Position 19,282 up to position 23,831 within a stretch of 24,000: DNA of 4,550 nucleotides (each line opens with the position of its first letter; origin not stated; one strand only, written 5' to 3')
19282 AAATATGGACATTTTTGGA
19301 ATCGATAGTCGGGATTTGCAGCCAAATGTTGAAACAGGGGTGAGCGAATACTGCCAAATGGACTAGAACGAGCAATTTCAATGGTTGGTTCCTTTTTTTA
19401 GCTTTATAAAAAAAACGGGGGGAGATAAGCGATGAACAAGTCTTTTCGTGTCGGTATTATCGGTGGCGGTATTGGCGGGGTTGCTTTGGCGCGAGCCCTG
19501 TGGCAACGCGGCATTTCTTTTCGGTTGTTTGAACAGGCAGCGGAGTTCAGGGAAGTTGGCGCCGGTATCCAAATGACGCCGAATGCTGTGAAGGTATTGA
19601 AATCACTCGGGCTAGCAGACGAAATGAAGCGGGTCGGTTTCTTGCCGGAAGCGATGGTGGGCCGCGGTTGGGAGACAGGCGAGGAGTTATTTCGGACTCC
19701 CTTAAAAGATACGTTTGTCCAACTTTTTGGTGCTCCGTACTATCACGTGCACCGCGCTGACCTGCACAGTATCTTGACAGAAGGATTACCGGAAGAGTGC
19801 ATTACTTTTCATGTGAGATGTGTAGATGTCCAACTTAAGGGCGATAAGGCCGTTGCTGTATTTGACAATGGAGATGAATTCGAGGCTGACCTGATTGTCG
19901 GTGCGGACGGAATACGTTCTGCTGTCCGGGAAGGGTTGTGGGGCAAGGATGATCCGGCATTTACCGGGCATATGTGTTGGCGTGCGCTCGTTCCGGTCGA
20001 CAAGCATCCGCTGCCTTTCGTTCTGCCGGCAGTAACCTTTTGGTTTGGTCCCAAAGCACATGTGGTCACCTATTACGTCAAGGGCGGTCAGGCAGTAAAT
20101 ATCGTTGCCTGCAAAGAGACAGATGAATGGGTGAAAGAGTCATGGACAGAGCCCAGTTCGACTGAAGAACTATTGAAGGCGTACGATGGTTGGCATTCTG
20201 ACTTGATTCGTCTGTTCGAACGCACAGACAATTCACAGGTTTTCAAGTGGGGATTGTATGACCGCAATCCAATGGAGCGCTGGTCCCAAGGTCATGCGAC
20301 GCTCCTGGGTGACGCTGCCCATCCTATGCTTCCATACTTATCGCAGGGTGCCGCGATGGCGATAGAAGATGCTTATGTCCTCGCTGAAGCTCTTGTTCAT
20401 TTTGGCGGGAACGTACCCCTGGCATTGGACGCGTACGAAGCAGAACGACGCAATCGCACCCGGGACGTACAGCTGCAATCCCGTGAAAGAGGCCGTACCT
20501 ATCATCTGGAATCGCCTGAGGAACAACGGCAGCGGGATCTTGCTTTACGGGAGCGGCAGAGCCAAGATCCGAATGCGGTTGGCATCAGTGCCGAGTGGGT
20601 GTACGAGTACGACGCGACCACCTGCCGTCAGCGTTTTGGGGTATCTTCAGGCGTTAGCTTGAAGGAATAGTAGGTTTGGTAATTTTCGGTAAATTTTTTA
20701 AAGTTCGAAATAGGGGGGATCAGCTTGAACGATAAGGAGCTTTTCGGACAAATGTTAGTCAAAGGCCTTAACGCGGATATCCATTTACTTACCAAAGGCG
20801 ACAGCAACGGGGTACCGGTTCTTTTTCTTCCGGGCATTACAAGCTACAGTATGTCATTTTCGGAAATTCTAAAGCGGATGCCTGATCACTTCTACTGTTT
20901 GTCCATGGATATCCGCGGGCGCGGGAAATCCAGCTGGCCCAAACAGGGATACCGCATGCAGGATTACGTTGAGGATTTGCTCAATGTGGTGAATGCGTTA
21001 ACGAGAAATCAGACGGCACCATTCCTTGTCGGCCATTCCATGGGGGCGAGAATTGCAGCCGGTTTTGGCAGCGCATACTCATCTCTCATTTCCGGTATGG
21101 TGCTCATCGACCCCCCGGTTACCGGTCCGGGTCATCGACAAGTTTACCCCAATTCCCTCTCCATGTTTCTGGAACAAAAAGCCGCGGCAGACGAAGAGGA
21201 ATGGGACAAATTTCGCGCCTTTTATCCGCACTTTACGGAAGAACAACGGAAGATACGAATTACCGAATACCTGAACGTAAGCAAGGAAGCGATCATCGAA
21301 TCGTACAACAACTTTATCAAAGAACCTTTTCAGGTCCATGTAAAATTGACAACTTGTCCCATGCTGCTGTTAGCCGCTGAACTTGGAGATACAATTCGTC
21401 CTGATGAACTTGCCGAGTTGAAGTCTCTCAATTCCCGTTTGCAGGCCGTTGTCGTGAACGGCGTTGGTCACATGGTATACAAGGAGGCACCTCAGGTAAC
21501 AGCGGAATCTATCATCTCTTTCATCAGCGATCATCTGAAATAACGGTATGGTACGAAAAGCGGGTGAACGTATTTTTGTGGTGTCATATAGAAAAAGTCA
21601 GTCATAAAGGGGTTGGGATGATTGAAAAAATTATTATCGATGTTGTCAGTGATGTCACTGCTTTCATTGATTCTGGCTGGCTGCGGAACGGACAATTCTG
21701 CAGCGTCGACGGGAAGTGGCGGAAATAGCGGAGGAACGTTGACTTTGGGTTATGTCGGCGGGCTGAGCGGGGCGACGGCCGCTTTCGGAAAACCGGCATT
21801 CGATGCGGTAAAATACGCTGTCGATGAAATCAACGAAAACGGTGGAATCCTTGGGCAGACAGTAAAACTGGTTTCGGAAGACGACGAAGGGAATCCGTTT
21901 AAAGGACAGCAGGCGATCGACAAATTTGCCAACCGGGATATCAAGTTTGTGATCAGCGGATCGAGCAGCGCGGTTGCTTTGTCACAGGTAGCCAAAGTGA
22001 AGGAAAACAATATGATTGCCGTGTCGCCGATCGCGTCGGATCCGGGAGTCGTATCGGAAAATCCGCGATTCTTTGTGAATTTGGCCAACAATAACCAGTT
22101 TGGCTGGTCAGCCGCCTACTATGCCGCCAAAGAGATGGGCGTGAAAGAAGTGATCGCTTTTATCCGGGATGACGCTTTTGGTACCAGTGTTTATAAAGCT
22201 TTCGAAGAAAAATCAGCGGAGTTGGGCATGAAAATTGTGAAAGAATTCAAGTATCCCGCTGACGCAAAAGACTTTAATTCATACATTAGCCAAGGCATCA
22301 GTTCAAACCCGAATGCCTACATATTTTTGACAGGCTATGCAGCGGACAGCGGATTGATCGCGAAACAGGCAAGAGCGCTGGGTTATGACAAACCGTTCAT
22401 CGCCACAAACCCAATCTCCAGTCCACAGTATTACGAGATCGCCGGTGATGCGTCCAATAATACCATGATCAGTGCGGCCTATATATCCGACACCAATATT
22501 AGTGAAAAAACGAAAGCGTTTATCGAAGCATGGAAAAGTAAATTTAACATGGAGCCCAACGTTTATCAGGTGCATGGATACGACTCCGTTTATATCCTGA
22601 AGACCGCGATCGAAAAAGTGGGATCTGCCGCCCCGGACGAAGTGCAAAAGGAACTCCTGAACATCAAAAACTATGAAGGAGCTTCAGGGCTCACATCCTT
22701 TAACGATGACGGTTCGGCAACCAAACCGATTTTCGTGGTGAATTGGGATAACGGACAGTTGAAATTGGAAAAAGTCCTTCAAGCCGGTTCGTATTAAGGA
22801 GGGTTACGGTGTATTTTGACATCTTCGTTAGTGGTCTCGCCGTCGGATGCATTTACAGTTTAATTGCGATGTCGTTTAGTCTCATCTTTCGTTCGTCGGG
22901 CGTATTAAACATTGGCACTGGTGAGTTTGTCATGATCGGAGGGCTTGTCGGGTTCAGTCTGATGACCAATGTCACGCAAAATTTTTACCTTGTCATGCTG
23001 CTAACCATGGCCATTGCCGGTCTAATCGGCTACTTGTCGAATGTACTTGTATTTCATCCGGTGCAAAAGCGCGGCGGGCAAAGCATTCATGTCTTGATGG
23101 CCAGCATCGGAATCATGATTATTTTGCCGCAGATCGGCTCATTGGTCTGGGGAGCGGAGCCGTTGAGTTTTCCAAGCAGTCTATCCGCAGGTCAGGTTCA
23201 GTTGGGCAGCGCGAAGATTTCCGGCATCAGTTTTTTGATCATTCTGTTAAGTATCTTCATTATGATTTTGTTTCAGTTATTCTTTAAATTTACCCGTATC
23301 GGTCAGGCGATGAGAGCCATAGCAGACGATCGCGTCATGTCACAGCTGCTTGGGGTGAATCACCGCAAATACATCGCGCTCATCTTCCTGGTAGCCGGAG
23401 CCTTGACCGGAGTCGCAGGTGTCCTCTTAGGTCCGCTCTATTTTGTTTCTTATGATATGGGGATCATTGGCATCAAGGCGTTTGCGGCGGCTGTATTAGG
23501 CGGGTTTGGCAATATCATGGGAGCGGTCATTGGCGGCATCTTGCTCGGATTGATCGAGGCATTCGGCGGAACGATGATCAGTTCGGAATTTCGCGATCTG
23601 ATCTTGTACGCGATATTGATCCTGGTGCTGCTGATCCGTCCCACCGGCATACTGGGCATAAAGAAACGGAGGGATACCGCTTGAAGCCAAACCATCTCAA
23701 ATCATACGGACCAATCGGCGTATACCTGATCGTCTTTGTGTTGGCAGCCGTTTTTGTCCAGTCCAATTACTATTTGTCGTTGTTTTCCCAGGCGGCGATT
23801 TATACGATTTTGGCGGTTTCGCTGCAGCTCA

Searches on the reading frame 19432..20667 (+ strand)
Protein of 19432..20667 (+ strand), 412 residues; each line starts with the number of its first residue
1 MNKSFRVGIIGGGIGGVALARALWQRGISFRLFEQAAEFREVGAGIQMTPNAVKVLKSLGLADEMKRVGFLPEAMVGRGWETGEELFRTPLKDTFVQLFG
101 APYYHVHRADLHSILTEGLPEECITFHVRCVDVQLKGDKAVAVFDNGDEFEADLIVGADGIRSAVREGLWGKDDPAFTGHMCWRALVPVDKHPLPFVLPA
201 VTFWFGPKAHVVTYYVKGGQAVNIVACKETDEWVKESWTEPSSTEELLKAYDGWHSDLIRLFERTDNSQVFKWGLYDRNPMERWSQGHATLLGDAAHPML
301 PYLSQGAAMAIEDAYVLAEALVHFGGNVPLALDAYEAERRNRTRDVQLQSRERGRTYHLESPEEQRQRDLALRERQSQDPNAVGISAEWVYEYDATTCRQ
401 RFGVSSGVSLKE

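Call 12: search_protein_families(library=ncbifam, proteins=[window:19432-20667:+], max_evalue=0.00001)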
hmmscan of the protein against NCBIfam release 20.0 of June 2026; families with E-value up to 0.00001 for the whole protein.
window:19432-20667:+ (412 aa): 50 families (the best 25 are shown)
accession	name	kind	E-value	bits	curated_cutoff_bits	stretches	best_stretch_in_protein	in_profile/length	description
NF006021.0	PRK08163.1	equivalog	1.2e-94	317.6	459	1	3-399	4-395/398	3-hydroxybenzoate 6-monooxygenase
NF005720.0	PRK07538.1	subfamily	3.7e-69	233.6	400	1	6-370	4-381/418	hypothetical protein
NF033623.1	urate_HpxO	equivalog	4.4e-64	216.8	500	1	7-375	2-364/381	FAD-dependent urate hydroxylase HpxO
NF005062.0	PRK06475.1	equivalog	5.1e-59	200.1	524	1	9-397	8-397/401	FAD-binding protein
NF005313.0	PRK06847.1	subfamily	9.7e-57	192.6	372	1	4-365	4-359/375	hypothetical protein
TIGR03219.1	salicylate_mono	equivalog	1.6e-55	188.5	446.35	1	6-369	2-385/414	salicylate 1-monooxygenase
NF005243.0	PRK06753.1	equivalog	1e-51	176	365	1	6-361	2-342/374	hypothetical protein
NF005566.0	PRK07236.1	subfamily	1.3e-40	139.5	333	2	3-221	5-215/386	hypothetical protein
NF005761.0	PRK07588.1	equivalog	1.4e-28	99.9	454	1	6-351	2-343/392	FAD-binding domain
NF004829.0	PRK06183.1-3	subfamily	4.7e-23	81.7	390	1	3-379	7-382/520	bifunctional 3-(3-hydroxy-phenyl)propionate/3-hydroxycinnamic acid hydroxylase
NF033476.1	tet_destruct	subfamily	5.1e-21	75.1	550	1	6-336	5-330/386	tetracycline destructase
NF005452.0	PRK07045.1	equivalog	4.5e-19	68.6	397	2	5-169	6-171/388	putative monooxygenase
NF004832.0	PRK06184.1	subfamily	1.1e-18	67.3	476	1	4-169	6-177/506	hypothetical protein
NF004523.0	PRK05868.1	equivalog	3e-17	62.5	536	1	9-341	6-336/372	FAD-binding protein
NF053548.1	violacein_VioC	equivalog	1.8e-16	60.3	760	1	286-347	298-359/429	NADP-dependent violacein biosynthesis oxygenase VioC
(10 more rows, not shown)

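Call 13: search_protein_families(library=pfam, proteins=[window:19432-20667:+], max_evalue=0.00001)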
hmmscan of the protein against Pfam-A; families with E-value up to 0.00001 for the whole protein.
window:19432-20667:+ (412 aa): 1 family
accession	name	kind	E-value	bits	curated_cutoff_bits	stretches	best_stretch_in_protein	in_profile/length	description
PF01494.25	FAD_binding_3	-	3.4e-27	96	22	1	6-346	3-345/349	FAD binding domain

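Call 69: search_solved_structures(query=window:19432-20667:+, max_evalue=1e-20)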
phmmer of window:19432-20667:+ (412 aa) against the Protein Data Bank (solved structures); distinct sequences matched with E-value up to 1e-20: 26.
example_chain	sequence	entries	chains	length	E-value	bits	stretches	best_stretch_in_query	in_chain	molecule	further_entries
8rqh_A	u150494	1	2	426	2.2e-73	250.8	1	6-368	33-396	Tropone 2-monooxygenase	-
8x38_A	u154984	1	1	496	3.8e-70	240.1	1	7-374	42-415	Decarboxylative Vanillate 1-Hydroxylase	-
8uiq_A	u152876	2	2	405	8.1e-65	222.5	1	6-363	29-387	6-hydroxynicotinate 3-monooxygenase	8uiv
5eow_A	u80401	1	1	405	4.3e-64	220.2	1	6-363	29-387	6-hydroxynicotinate 3-monooxygenase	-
8r2t_A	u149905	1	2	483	9.3e-64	219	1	6-374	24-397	FAD-binding domain-containing protein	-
4bjy_A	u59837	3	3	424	1.2e-63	218.7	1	5-376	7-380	PROBABLE SALICYLATE MONOOXYGENASE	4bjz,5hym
4bk2_A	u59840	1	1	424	1.3e-63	218.6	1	5-376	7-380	PROBABLE SALICYLATE MONOOXYGENASE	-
4bk3_A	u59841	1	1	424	4e-63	216.9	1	5-376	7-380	PROBABLE SALICYLATE MONOOXYGENASE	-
4bk1_A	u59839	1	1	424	1.9e-62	214.7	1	5-376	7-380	PROBABLE SALICYLATE MONOOXYGENASE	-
8gsm_G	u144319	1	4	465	2.2e-62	214.5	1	5-373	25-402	4-hydroxybenzoate decarboxylase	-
6bz5_A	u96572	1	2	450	1.8e-46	162.1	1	4-364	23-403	Salicylate hydroxylase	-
5evy_X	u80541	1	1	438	1e-44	156.3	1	4-367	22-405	Salicylate hydroxylase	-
3rp6_A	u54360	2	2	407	4.6e-35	124.5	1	7-358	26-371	flavoprotein monooxygenase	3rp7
3rp8_A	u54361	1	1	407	4.6e-35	124.5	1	7-358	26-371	flavoprotein monooxygenase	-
6nes_A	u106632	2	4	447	5.3e-34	121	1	5-317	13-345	FAD-dependent monooxygenase tropB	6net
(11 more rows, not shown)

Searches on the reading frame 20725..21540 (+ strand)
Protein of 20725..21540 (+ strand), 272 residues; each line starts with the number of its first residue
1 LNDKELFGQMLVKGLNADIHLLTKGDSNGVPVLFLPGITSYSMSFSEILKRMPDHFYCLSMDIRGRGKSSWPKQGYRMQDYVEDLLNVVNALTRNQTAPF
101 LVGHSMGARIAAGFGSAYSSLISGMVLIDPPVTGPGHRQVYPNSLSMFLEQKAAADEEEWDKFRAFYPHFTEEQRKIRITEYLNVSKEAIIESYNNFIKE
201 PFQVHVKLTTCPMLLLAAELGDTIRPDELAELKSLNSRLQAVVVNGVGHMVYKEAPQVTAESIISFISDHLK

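Call 12: search_protein_families(library=ncbifam, proteins=[window:20725-21540:+], max_evalue=0.00001)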
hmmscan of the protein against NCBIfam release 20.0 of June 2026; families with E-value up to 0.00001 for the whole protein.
window:20725-21540:+ (272 aa): 14 families
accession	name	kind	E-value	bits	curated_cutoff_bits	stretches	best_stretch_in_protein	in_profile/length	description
NF002938.0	PRK03592.1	equivalog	7.7e-16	58.3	241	1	17-135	20-134/298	haloalkane dehalogenase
NF051488.1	bifunc_PcaDC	exception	3.2e-15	56.2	390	1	23-269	6-252/375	bifunctional 3-oxoadipate enol-lactonase/4-carboxymuconolactone decarboxylase PcaDC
TIGR03695.1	menH_SHCHC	equivalog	4.2e-15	55.9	208.55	1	31-267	4-251/252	2-succinyl-6-hydroxy-2,4-cyclohexadiene-1-carboxylate synthase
NF050089.1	i_nPHAscl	equivalog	3.3e-13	49.4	300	1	29-129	18-116/288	intracellular short-chain-length polyhydroxyalkanoate depolymerase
TIGR02427.1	protocat_pcaD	equivalog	5.3e-13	48.9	255.85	1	19-267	2-250/251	3-oxoadipate enol-lactonase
NF004514.1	PRK05855.1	equivalog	6.1e-13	48.2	455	1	17-108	10-102/578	SDR family oxidoreductase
TIGR03056.1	bchO_mg_che_rel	equivalog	3.8e-11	42.5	172.55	1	19-113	18-111/278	alpha/beta fold hydrolase BchO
NF011457.0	PRK14875.1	equivalog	1e-10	41.1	307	1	17-134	120-235/372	acetoin dehydrogenase dihydrolipoyllysine-residue acetyltransferase subunit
NF051487.1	bifunc_PcaCD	exception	1.4e-09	37.6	430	1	46-268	189-412/413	bifunctional 4-carboxymuconolactone decarboxylase/3-oxoadipate enol-lactonase PcaCD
NF007954.0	PRK10673.1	equivalog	2.4e-08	33.5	399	0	26-129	13-113/255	esterase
NF002873.0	PRK03204.1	equivalog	4e-08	32.9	466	1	26-127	31-131/286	haloalkane dehalogenase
NF008340.0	PRK11126.1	equivalog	1.6e-07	30.8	261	0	27-112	12-93/255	2-succinyl-6-hydroxy-2,4-cyclohexadiene-1-carboxylate synthase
TIGR01250.1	pro_imino_pep_2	subfamily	1.4e-06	28.1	167.65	0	23-127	19-126/288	proline iminopeptidase-family hydrolase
TIGR03611.1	RutD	equivalog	7.4e-06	25.5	238.5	0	23-129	7-112/258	pyrimidine utilization protein D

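Call 13: search_protein_families(library=pfam, proteins=[window:20725-21540:+], max_evalue=0.00001)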
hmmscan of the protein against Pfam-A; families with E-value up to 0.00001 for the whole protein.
window:20725-21540:+ (272 aa): 4 families
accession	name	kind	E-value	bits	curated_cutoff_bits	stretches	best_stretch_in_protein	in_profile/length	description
PF00561.26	Abhydrolase_1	-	1.1e-18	68.3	25.8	1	31-139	2-103/245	alpha/beta hydrolase fold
PF12697.13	Abhydrolase_6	-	1.2e-17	65.8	26.3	1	32-261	1-216/217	Alpha/beta hydrolase family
PF12146.15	Hydrolase_4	-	1.7e-14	54.2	27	1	32-135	7-114/239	Serine aminopeptidase, S33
PF03096.20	Ndr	-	3e-07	29.9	23.3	1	77-267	81-276/283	Ndr family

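Call 71: search_solved_structures(query=window:20725-21540:+, max_evalue=1e-10)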
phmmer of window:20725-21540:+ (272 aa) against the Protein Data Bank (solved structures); distinct sequences matched with E-value up to 1e-10: 2.
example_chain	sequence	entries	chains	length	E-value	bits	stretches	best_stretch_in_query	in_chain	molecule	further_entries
4l0c_A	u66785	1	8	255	1.2e-28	103.6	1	27-252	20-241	Deformylase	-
3kxp_A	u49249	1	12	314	2.6e-20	76.3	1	25-129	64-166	Alpha-(N-acetylaminomethylene)succinic acid hydrolase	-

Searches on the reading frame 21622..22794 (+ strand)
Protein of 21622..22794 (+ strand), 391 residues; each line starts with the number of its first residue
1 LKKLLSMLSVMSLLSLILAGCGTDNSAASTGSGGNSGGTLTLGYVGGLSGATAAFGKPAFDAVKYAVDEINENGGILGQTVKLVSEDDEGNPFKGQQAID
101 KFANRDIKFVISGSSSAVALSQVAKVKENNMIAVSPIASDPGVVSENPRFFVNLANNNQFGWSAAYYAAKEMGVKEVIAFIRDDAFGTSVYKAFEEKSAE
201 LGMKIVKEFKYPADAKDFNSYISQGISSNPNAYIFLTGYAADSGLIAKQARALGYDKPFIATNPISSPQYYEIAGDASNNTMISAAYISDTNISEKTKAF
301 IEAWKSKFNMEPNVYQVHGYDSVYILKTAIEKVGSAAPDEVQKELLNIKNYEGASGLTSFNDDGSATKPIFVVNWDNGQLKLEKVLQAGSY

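Call 12: search_protein_families(library=ncbifam, proteins=[window:21622-22794:+], max_evalue=0.00001)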
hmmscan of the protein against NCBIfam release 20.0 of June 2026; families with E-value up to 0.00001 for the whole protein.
window:21622-22794:+ (391 aa): 3 families
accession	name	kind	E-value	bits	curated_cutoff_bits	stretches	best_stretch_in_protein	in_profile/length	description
NF011933.0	PRK15404.1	subfamily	1.7e-33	116.2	477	1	39-377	26-362/370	high-affinity branched-chain amino acid ABC transporter substrate-binding protein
TIGR03669.1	urea_ABC_arch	equivalog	5.9e-20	71.6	494.8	1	41-346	2-306/375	urea ABC transporter substrate-binding protein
TIGR03407.1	urea_ABC_UrtA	exception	4e-18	65.4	492.75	1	41-367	2-331/361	urea ABC transporter substrate-binding protein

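Call 13: search_protein_families(library=pfam, proteins=[window:21622-22794:+], max_evalue=0.00001)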
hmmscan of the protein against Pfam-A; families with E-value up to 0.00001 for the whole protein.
window:21622-22794:+ (391 aa): 3 families
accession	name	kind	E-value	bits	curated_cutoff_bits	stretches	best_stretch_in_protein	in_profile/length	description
PF13458.12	Peripla_BP_6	-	5.3e-59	201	31.7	1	40-378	2-342/343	Periplasmic binding protein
PF01094.35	ANF_receptor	-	1.5e-28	100.3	25.4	1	61-373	4-347/353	Receptor family ligand binding region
PF13433.12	Peripla_BP_5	-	3.8e-17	62.9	27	1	47-349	8-310/363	Periplasmic binding protein domain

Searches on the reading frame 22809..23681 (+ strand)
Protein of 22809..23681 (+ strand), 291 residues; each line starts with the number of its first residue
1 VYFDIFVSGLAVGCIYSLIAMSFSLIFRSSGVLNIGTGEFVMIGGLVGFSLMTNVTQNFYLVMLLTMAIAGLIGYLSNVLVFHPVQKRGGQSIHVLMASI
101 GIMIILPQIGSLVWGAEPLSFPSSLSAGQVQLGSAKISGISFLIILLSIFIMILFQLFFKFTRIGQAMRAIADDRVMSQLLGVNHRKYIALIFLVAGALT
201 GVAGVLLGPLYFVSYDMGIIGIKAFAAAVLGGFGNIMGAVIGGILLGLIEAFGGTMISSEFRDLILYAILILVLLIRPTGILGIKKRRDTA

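Call 12: search_protein_families(library=ncbifam, proteins=[window:22809-23681:+], max_evalue=0.00001)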
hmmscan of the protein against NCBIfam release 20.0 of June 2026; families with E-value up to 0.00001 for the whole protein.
window:22809-23681:+ (291 aa): 8 families
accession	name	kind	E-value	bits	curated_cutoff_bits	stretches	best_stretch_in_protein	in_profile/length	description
NF008011.0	PRK10740.1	equivalog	1.1e-44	153.3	379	1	4-284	10-302/308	high-affinity branched-chain amino acid ABC transporter permease LivH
TIGR03409.1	urea_trans_UrtB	equivalog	6.9e-35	121.1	250.3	1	6-287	4-291/291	urea ABC transporter permease subunit UrtB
TIGR03622.1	urea_t_UrtB_arc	equivalog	6.5e-18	65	374.25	1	17-284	15-279/284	urea ABC transporter, permease protein UrtB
TIGR03408.1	urea_trans_UrtC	equivalog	4e-10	39.9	296.2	1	55-284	84-313/313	urea ABC transporter permease subunit UrtC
NF007014.0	PRK09478.1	equivalog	1.1e-08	34.8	386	1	59-258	105-307/336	galactose/methyl galactoside ABC transporter permease MglC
NF008450.0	PRK11301.1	subfamily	7.5e-07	28.9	366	1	142-287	266-411/418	high-affinity branched-chain amino acid ABC transporter permease LivM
TIGR03727.1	urea_t_UrtC_arc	equivalog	3.6e-06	26.1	575.55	1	94-286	161-342/369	urea ABC transporter, permease protein UrtC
NF040906.3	GguB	equivalog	5.4e-06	25.8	450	1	135-251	219-342/375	multiple monosaccharide ABC transporter permease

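Call 13: search_protein_families(library=pfam, proteins=[window:22809-23681:+], max_evalue=0.00001)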
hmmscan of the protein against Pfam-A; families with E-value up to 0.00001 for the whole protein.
window:22809-23681:+ (291 aa): 1 family
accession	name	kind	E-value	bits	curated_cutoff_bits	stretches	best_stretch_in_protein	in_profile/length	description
PF02653.21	BPD_transp_2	-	5.6e-39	134.3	26.8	1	6-274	2-269/269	Branched-chain amino acid transport system / permease component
